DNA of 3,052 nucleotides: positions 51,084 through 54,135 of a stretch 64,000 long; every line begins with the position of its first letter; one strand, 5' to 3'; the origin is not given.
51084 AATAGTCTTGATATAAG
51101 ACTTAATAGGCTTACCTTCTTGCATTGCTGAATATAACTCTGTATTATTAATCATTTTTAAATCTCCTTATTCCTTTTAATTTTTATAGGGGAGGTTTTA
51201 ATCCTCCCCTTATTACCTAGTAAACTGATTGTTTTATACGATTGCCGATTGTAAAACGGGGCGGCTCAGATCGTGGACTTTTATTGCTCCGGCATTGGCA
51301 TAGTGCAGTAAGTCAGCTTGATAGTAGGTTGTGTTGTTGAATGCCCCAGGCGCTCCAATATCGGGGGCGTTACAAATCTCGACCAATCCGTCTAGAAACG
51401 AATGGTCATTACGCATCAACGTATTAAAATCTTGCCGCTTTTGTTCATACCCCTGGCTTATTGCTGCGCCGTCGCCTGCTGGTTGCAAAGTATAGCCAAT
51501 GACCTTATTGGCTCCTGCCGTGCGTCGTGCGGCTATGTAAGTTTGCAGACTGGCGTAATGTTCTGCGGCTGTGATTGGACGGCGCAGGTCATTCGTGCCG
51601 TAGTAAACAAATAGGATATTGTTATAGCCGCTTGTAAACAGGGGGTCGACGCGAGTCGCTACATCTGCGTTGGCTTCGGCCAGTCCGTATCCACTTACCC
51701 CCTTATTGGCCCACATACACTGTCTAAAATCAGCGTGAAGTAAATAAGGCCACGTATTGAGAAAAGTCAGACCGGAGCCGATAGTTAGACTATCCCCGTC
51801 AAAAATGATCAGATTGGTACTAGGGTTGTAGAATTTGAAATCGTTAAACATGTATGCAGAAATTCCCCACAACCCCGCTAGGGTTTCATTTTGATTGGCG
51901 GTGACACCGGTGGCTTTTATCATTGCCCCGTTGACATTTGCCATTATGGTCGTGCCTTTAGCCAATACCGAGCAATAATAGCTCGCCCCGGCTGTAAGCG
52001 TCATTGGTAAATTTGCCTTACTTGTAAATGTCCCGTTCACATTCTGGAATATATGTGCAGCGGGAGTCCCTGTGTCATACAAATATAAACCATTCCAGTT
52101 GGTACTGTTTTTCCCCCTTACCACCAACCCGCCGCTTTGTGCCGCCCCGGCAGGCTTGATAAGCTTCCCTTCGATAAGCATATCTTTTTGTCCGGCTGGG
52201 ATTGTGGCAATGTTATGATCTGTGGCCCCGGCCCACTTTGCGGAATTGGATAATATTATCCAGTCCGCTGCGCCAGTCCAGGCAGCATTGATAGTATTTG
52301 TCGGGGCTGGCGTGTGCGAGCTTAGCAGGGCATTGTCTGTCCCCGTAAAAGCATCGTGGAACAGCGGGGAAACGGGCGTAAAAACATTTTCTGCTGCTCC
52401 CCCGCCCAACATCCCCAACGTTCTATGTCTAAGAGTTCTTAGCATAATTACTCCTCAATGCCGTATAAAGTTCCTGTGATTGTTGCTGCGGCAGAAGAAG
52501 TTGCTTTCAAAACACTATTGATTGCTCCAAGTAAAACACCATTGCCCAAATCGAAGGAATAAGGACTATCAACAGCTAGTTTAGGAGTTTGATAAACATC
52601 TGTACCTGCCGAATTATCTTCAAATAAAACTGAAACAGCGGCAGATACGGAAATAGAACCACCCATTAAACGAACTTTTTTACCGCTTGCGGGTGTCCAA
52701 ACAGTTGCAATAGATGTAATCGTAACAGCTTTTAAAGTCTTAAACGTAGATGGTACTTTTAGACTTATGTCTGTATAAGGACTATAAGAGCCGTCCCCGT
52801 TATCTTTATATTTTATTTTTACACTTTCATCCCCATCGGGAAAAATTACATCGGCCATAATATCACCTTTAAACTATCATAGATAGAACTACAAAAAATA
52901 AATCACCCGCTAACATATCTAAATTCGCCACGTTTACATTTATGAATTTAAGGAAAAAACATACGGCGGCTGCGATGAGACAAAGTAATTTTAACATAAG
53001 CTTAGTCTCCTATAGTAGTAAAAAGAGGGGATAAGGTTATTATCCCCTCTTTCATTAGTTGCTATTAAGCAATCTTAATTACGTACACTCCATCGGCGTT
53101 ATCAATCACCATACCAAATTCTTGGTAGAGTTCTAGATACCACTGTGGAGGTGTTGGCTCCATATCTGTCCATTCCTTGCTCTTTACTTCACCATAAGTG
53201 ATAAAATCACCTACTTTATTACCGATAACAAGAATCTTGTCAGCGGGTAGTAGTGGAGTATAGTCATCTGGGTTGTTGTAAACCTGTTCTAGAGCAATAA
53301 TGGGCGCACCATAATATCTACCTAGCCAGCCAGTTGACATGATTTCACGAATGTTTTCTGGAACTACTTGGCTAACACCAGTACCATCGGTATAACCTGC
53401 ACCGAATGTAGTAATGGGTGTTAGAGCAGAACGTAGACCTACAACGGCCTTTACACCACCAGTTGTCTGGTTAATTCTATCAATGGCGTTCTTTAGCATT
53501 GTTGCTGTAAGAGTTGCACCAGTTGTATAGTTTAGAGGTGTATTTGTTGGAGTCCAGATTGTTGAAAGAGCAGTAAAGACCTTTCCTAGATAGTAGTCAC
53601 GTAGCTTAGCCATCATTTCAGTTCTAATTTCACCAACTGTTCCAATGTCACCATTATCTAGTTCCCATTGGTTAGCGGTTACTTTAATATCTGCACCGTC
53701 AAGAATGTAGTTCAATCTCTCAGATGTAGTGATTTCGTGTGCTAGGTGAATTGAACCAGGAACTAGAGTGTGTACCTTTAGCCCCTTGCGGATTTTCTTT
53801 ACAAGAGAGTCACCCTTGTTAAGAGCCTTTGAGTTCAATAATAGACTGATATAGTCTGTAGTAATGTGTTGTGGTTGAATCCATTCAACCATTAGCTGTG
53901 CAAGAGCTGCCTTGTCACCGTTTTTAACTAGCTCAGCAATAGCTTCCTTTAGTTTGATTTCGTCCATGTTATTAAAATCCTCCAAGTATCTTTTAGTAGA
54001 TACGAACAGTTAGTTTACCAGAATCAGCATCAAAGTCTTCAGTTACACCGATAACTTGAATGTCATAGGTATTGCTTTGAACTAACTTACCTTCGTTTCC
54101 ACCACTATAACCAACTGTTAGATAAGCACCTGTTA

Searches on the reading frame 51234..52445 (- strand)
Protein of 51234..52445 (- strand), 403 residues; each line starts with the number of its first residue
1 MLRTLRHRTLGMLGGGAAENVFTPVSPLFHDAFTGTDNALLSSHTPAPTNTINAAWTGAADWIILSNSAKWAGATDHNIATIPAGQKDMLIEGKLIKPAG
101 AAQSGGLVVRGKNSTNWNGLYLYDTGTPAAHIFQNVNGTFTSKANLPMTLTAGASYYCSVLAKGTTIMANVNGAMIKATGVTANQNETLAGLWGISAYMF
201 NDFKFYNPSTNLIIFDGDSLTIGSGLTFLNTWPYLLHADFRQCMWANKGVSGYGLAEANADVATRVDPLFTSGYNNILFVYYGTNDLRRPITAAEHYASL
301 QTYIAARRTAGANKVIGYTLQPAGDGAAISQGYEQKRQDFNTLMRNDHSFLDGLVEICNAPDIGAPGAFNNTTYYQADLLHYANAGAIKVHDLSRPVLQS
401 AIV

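Call 9: search_protein_families(library=pfam, proteins=[window:51234-52445:-], max_evalue=0.1)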
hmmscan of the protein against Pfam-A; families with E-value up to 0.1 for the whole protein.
window:51234-52445:- (403 aa): 1 family
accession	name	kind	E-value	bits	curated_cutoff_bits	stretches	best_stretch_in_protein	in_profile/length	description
PF13472.12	Lipase_GDSL_2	-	9.4e-12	46.2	32.9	1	217-386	3-175/178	GDSL-like Lipase/Acylhydrolase family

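Call 10: search_protein_families(library=phrogs, proteins=[window:51234-52445:-], max_evalue=0.01)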
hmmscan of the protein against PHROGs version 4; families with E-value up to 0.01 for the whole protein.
window:51234-52445:- (403 aa): 1 family
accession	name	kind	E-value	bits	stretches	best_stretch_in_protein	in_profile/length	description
phrog_6102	-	moron, auxiliary metabolic gene and host takeover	5.6e-06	26.3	1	215-390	35-217/442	lipase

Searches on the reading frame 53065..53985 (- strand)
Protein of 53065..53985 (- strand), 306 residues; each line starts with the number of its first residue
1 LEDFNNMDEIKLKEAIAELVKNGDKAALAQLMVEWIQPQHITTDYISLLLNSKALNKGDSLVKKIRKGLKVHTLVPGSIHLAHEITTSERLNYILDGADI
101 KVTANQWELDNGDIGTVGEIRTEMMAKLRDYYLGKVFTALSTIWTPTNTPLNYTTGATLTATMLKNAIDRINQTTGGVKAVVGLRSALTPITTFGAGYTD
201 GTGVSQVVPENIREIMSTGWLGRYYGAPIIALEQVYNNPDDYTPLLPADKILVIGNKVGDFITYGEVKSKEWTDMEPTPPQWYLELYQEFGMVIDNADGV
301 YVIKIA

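Call 9: search_protein_families(library=pfam, proteins=[window:53065-53985:-], max_evalue=0.1)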
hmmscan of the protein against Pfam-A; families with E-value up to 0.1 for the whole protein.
window:53065-53985:- (306 aa): 1 family
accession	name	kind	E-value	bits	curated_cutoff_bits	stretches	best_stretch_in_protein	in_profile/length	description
PF17408.7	MCD_N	-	0.099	13.2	22.4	0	168-189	40-61/85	Malonyl-CoA decarboxylase N-terminal domain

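Call 10: search_protein_families(library=phrogs, proteins=[window:53065-53985:-], max_evalue=0.01)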
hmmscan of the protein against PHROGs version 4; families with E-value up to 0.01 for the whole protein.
window:53065-53985:- (306 aa): 3 families
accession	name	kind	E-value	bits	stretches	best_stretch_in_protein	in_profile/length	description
phrog_16565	-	unknown function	8.2e-18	65.7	1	11-305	31-311/312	-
phrog_4088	-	unknown function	5e-06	27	1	136-257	169-280/332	-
phrog_2522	-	head and packaging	7.7e-05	23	1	20-305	52-317/318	major head protein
